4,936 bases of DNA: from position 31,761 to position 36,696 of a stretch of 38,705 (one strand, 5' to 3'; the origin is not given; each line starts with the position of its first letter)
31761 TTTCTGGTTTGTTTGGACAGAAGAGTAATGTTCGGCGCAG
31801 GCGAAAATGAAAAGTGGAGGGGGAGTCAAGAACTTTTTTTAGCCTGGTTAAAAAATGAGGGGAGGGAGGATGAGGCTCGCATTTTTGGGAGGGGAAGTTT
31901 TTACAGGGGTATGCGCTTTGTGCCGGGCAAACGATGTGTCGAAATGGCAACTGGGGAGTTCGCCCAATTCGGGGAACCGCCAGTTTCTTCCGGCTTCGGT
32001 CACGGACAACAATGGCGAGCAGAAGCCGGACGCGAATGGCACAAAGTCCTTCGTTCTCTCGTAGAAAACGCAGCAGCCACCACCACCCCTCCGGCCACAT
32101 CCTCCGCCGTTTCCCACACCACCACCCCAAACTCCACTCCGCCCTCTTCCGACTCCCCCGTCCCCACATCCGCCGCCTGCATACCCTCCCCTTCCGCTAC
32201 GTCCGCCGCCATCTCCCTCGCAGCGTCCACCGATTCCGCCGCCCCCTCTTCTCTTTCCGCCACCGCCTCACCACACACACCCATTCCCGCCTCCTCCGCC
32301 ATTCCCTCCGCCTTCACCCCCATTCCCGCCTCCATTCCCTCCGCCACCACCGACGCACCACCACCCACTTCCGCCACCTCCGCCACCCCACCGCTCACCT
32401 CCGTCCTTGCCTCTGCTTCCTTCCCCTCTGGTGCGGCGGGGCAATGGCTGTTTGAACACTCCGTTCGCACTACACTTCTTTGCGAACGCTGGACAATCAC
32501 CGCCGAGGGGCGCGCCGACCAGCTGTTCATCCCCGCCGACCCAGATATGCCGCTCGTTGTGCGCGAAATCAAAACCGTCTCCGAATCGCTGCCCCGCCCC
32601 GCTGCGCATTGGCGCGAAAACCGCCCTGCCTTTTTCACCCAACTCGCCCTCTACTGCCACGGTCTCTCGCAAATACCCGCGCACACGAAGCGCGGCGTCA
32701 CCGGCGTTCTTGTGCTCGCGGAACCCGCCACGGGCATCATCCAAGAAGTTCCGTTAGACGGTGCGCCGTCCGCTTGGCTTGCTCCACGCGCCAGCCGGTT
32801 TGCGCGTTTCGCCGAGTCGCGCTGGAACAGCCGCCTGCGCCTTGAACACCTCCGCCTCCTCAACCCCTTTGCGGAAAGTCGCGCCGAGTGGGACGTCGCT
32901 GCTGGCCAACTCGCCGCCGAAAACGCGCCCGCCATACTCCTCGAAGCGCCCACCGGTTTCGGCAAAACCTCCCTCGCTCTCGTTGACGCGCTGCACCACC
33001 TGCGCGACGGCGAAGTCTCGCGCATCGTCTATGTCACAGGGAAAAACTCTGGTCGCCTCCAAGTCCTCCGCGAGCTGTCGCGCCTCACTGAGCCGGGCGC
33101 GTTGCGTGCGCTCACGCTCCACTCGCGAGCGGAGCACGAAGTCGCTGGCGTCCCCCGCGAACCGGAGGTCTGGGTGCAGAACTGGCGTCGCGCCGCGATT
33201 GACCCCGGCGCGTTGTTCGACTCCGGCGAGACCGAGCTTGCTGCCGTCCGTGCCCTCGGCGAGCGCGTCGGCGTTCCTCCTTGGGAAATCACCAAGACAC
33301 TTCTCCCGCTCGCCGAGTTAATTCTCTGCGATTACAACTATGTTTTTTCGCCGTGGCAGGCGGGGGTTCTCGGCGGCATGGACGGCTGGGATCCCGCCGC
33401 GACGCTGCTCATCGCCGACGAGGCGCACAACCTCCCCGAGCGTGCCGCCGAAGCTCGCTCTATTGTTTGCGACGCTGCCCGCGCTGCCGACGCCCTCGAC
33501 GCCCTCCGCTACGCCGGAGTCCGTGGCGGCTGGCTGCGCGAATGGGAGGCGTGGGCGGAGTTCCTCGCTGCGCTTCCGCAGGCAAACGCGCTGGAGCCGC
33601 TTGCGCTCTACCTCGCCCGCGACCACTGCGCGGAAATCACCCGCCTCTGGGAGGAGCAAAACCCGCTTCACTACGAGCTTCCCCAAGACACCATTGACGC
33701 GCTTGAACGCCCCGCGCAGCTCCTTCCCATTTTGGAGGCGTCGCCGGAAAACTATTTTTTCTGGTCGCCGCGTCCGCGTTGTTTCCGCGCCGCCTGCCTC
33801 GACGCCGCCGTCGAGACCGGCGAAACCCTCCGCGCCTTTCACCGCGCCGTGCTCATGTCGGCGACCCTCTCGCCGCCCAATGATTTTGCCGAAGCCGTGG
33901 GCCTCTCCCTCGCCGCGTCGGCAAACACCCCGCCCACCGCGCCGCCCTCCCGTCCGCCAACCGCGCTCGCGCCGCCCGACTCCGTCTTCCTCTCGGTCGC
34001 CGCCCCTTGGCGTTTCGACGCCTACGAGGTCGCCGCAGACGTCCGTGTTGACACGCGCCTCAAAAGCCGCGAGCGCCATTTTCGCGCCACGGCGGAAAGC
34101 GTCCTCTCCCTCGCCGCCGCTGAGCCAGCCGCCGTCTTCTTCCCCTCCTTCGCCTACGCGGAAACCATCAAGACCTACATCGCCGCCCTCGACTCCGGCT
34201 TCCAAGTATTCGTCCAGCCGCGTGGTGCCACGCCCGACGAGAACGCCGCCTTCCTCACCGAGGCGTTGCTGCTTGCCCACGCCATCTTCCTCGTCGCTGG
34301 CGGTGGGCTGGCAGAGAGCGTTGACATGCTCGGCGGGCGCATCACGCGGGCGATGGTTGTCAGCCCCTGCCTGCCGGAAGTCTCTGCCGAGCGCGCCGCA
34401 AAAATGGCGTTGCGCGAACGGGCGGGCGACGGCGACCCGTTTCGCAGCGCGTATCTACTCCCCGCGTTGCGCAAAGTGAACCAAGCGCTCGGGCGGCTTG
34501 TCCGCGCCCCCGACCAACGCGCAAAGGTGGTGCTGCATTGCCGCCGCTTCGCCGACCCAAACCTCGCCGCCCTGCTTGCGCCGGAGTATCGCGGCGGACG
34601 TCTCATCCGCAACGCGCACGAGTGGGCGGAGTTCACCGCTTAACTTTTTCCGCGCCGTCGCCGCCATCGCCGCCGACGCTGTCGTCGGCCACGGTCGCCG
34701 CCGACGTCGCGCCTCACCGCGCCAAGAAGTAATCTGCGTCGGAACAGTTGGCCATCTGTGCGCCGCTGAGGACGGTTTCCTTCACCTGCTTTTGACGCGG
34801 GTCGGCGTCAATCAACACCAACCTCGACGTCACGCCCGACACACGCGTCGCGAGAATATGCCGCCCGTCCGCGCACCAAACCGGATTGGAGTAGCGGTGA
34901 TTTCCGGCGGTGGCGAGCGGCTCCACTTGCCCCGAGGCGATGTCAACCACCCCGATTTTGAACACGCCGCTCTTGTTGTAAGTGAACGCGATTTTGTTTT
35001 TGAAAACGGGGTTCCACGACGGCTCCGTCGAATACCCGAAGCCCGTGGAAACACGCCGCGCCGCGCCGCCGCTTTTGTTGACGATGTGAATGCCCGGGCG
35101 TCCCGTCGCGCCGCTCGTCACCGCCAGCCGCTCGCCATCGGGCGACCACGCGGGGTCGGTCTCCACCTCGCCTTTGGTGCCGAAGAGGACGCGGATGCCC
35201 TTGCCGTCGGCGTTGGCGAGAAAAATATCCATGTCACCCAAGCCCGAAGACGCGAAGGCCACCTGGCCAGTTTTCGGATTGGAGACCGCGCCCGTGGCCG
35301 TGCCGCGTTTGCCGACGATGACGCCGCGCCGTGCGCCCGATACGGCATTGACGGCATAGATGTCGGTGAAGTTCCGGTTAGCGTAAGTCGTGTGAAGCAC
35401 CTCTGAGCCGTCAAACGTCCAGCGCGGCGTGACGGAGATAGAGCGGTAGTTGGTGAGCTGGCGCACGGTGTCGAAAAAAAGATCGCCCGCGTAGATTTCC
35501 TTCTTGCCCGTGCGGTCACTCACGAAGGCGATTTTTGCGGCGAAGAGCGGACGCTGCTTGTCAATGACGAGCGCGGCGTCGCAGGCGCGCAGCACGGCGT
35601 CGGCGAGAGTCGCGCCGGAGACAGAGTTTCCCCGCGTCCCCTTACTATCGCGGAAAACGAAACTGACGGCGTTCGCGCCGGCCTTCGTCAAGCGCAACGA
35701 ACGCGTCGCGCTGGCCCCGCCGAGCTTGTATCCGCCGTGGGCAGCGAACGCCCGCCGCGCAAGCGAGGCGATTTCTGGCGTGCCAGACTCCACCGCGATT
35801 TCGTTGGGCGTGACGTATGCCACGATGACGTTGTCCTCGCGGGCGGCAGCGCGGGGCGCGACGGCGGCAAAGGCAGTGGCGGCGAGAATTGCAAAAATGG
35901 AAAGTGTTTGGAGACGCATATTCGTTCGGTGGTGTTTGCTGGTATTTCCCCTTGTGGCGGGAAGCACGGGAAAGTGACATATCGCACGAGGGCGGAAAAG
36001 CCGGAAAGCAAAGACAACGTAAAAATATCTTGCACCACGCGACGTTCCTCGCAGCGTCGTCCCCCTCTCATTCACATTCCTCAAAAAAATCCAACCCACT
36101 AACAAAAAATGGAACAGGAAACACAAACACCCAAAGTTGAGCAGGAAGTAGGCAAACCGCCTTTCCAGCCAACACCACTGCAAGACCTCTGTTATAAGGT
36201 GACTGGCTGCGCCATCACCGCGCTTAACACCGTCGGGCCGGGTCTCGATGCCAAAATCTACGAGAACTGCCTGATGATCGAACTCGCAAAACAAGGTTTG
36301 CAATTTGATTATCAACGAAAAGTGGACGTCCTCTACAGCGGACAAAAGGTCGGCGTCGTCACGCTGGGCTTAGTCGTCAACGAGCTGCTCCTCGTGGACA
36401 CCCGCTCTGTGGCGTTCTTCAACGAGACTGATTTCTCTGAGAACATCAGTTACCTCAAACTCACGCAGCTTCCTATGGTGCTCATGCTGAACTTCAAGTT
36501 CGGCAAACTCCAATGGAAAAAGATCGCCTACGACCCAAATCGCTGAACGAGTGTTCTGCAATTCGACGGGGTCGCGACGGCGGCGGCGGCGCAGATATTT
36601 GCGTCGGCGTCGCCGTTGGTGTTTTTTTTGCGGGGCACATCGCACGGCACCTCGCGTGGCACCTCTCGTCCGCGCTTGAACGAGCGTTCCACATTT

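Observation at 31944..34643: Single polypeptide combining a Cas4/RecB-like PD-(D/E)xK nuclease with an Fe-S-less DinG/XPD helicase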

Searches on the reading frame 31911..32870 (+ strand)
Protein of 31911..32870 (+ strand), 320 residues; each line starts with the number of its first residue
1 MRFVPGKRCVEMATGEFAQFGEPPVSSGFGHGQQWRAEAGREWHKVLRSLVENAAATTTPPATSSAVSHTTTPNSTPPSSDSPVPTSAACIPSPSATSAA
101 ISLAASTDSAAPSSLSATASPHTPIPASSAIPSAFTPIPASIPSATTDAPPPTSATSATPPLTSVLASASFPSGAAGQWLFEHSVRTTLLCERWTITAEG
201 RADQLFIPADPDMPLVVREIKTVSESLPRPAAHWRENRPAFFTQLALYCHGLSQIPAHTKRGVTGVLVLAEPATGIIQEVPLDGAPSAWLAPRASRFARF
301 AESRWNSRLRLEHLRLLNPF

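Call 46: search_protein_families(library=pfam, proteins=[window:31911-32870:+], max_evalue=1)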
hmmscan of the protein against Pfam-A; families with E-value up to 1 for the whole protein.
window:31911-32870:+ (320 aa): 0 families

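Call 49: search_solved_structures(query=A3, max_evalue=10, show_alignments=3)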
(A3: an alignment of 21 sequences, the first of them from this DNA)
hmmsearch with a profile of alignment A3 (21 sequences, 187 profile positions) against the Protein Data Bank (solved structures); distinct sequences matched with E-value up to 10: 8.
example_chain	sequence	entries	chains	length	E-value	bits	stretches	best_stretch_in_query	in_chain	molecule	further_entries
9kqh_A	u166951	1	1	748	5.3e-09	39.1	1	7-162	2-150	DNA 5'-3' helicase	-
5l33_A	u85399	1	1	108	0.0069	19.1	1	38-82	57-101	denovo NTF2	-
4ic1_A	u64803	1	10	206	0.0081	18.9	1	56-100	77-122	Uncharacterized protein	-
6ppu_A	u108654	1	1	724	0.011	18.5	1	45-123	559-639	ATP-dependent DNA helicase (UvrD/REP)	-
7sjr_A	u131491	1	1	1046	0.019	17.7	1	45-123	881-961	DNA helicase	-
6ppj_A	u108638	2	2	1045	0.058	16.1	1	45-123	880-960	ATP-dependent DNA helicase (UvrD/REP)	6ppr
9np6_A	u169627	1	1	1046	0.058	16.1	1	45-123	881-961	DNA 3'-5' helicase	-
9r00_A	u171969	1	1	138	0.42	13.3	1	38-84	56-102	NTF2_HH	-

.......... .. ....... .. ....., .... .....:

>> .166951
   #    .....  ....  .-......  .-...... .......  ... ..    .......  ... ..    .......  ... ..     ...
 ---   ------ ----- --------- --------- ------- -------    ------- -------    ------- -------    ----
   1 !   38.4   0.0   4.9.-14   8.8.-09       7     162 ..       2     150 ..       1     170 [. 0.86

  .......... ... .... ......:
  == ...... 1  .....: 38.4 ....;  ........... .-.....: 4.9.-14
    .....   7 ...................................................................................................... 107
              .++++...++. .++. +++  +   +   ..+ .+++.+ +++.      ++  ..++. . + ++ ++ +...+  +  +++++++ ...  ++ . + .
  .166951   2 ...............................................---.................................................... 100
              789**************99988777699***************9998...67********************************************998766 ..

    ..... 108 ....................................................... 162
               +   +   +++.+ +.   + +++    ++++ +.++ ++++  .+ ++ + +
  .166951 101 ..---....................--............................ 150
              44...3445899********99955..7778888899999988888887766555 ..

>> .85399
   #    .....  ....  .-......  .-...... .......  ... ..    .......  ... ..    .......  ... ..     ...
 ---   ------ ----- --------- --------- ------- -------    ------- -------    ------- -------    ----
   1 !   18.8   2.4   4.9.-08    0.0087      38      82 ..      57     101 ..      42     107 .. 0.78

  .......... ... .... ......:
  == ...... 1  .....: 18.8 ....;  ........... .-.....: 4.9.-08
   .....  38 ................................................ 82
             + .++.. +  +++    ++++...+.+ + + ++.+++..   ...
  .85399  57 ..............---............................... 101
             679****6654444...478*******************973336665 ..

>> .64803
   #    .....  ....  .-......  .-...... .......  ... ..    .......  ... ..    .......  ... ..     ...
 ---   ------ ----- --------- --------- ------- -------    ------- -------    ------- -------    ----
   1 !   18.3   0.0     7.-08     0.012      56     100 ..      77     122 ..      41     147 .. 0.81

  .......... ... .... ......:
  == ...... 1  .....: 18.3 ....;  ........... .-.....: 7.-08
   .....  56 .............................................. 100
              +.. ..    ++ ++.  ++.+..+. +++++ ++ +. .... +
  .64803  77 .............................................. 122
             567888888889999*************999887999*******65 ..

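Call 58: search_protein_representatives(alignment_id=A3)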
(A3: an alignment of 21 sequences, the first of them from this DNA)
Query: 21 sequences, 187 profile positions. Proteins with E-value up to 0.001 (for the whole library): 1461; up to 1e-10: 420; up to 1e-30: 151. The best 150 are listed.
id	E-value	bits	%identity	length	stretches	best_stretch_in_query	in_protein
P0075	1.1e-60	220.7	-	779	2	1-187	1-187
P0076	2.5e-60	219.5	-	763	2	1-187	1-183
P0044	1.8e-59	216.7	-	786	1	1-187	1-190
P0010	2.6e-59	216.2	-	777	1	1-187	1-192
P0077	9.8e-59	214.3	-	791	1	1-187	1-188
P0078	3.3e-57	209.3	-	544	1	1-186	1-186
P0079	3.5e-57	209.2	-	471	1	1-186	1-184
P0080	4.2e-57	209.0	-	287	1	1-187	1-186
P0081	1.3e-56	207.4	-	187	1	1-187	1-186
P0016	1.6e-56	207.1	-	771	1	1-187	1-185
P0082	1.8e-56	207.0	-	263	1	1-187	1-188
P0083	6.3e-56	205.2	-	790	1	1-187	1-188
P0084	8.3e-56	204.8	-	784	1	1-186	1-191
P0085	1.0e-55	204.5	-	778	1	1-187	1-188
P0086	1.4e-55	204.1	-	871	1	1-187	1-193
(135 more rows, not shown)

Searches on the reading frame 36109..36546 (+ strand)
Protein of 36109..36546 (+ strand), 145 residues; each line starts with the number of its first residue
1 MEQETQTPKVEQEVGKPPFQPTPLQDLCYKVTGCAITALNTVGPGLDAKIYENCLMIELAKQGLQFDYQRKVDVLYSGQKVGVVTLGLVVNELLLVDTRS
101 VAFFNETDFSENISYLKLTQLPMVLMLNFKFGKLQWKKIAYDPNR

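Call 25: search_protein_families(library=pfam, proteins=[window:36109-36546:+], max_evalue=0.001)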
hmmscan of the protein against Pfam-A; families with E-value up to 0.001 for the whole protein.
window:36109-36546:+ (145 aa): 1 family
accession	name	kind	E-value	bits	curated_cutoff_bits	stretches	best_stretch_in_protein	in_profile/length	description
PF13366.12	PDDEXK_3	-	4.1e-24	85.6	22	1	26-138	2-116/117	PD-(D/E)XK nuclease superfamily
